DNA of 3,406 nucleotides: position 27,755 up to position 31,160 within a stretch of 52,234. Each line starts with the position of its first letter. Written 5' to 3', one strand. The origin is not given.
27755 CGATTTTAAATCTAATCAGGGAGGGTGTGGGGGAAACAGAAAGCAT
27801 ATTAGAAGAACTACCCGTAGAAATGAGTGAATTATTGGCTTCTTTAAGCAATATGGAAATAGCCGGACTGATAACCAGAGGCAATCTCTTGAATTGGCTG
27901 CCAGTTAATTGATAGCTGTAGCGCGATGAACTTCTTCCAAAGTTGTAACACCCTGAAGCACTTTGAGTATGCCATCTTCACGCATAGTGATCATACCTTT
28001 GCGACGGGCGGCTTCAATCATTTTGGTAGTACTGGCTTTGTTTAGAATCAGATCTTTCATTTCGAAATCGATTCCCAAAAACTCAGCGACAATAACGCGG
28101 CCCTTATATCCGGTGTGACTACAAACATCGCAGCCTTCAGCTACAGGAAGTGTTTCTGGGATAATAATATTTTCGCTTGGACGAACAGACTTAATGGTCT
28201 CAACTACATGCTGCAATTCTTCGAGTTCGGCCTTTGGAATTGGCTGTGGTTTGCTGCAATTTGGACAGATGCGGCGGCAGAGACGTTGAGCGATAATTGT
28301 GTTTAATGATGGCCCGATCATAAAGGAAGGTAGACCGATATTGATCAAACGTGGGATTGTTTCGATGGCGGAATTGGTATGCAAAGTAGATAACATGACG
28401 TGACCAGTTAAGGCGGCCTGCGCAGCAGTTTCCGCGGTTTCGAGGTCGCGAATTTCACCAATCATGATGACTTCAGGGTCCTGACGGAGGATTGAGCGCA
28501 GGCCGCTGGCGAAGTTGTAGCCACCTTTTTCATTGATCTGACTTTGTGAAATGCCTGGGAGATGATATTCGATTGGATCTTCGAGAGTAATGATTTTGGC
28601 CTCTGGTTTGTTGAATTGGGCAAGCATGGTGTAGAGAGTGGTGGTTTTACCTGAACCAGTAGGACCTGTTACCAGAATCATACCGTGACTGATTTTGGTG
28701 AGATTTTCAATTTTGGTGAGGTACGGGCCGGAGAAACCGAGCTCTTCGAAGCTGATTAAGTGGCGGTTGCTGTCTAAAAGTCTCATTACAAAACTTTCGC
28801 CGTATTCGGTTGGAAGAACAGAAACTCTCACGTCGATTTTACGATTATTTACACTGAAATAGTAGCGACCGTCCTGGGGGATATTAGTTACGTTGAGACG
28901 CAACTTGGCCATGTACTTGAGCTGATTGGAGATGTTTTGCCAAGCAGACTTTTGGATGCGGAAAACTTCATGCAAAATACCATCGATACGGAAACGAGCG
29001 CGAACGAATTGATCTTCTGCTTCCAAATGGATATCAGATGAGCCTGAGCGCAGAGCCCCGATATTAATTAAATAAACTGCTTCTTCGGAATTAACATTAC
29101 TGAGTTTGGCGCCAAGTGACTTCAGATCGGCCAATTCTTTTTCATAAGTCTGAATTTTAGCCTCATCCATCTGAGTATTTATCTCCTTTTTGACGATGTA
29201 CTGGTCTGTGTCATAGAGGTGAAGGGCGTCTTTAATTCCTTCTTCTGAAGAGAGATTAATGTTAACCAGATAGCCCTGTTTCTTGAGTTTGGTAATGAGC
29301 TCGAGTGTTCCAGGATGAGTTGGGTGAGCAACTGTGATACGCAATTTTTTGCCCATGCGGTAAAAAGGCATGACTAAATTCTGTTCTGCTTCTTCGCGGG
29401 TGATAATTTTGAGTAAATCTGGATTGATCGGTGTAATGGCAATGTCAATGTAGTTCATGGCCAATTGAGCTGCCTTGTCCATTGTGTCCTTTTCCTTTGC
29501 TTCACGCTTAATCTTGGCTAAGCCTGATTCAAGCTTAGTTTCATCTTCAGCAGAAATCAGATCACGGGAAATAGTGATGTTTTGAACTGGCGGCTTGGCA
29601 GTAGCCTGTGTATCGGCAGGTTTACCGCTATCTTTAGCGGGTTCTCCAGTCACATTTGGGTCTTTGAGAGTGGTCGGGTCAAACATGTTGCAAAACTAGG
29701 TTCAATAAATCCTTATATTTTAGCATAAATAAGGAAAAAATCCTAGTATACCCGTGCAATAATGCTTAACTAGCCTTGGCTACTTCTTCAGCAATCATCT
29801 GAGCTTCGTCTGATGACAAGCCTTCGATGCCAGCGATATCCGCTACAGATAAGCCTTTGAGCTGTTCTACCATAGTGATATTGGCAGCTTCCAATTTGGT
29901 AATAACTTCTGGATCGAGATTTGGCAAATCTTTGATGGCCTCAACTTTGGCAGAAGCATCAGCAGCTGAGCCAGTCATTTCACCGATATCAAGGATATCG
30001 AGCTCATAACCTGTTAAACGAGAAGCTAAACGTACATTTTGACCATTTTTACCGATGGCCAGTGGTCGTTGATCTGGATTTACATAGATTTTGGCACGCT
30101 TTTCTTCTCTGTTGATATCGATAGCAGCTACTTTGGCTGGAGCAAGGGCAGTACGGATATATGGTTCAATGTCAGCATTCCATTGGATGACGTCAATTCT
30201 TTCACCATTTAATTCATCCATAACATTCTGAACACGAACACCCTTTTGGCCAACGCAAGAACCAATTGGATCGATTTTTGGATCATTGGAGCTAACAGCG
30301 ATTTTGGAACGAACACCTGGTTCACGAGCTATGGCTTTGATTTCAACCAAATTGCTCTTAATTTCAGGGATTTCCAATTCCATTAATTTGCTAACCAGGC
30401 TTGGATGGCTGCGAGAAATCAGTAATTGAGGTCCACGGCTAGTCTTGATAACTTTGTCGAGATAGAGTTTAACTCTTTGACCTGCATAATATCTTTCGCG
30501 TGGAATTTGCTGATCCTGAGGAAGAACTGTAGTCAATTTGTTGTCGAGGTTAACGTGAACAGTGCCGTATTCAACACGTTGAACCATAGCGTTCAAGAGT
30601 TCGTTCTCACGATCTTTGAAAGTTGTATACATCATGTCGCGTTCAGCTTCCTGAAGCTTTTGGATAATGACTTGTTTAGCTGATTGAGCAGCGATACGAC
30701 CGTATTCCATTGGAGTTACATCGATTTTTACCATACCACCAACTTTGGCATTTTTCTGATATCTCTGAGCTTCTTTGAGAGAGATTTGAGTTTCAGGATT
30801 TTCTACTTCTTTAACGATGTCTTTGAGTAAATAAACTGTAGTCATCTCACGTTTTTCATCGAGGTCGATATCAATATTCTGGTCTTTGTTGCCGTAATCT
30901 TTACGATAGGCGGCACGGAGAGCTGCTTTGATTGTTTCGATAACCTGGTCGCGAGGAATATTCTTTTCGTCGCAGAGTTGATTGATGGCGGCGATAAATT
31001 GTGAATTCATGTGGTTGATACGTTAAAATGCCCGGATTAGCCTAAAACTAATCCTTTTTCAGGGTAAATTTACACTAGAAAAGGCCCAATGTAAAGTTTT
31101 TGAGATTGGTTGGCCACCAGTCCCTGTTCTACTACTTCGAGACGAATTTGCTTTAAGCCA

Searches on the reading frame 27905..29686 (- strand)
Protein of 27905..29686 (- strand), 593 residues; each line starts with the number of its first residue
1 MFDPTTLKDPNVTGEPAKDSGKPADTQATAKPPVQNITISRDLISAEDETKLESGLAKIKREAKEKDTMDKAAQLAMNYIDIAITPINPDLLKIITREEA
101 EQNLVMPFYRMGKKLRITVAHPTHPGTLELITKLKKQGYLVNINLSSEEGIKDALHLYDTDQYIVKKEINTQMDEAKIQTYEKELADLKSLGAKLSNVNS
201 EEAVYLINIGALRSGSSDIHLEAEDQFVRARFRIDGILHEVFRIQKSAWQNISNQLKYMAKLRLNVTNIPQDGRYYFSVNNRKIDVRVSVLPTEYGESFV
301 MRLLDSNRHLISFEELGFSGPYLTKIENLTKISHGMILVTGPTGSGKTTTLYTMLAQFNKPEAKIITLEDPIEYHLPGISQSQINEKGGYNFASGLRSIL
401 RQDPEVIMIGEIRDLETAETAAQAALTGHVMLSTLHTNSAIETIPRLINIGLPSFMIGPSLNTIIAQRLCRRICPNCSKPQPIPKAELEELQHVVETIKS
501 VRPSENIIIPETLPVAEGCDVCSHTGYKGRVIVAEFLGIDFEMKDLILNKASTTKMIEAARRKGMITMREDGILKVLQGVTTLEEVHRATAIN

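Call 84: search_protein_families(library=pfam, proteins=[window:27905-29686:-], max_evalue=0.0001)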
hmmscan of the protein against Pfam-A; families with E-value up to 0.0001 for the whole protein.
window:27905-29686:- (593 aa): 2 families
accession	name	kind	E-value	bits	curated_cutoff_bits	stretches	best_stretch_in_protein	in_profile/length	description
PF00437.27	T2SSE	-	1.4e-116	389.7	24.9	1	211-588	19-370/370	Type II/IV secretion system protein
PF05157.20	MshEN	-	5.9e-06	26.6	23.1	1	77-155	3-80/90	MshEN domain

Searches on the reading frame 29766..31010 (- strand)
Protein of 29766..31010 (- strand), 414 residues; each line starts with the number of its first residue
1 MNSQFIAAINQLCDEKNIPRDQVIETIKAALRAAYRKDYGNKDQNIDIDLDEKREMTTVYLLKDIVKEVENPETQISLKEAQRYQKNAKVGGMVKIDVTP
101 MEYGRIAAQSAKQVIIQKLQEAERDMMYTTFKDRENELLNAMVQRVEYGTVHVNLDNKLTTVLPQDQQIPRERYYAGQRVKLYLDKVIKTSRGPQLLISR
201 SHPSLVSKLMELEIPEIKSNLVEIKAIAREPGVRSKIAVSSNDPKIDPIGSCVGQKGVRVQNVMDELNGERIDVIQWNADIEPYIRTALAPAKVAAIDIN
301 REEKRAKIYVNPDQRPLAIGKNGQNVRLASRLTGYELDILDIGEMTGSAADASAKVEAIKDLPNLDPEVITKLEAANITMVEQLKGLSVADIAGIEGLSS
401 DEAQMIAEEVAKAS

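Call 84: search_protein_families(library=pfam, proteins=[window:29766-31010:-], max_evalue=0.0001)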
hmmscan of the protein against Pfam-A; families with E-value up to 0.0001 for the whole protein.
window:29766-31010:- (414 aa): 5 families
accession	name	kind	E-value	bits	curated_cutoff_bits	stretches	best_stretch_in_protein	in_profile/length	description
PF08529.16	NusA_N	-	1.8e-37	128.7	23.8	1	5-125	2-119/119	NusA N-terminal domain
PF13184.12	KH_5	-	8e-28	96.8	27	1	231-299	1-69/69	NusA-like KH domain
PF23095.1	KH_NusA_C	-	1.3e-08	35.2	34.2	1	309-363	4-56/59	Transcription termination/antitermination protein NusA, KH domain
PF07650.23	KH_2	-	1.1e-05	25.5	22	1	284-337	5-58/78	KH domain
PF00575.29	S1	-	3.9e-05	24.4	22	0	132-198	1-73/74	S1 RNA binding domain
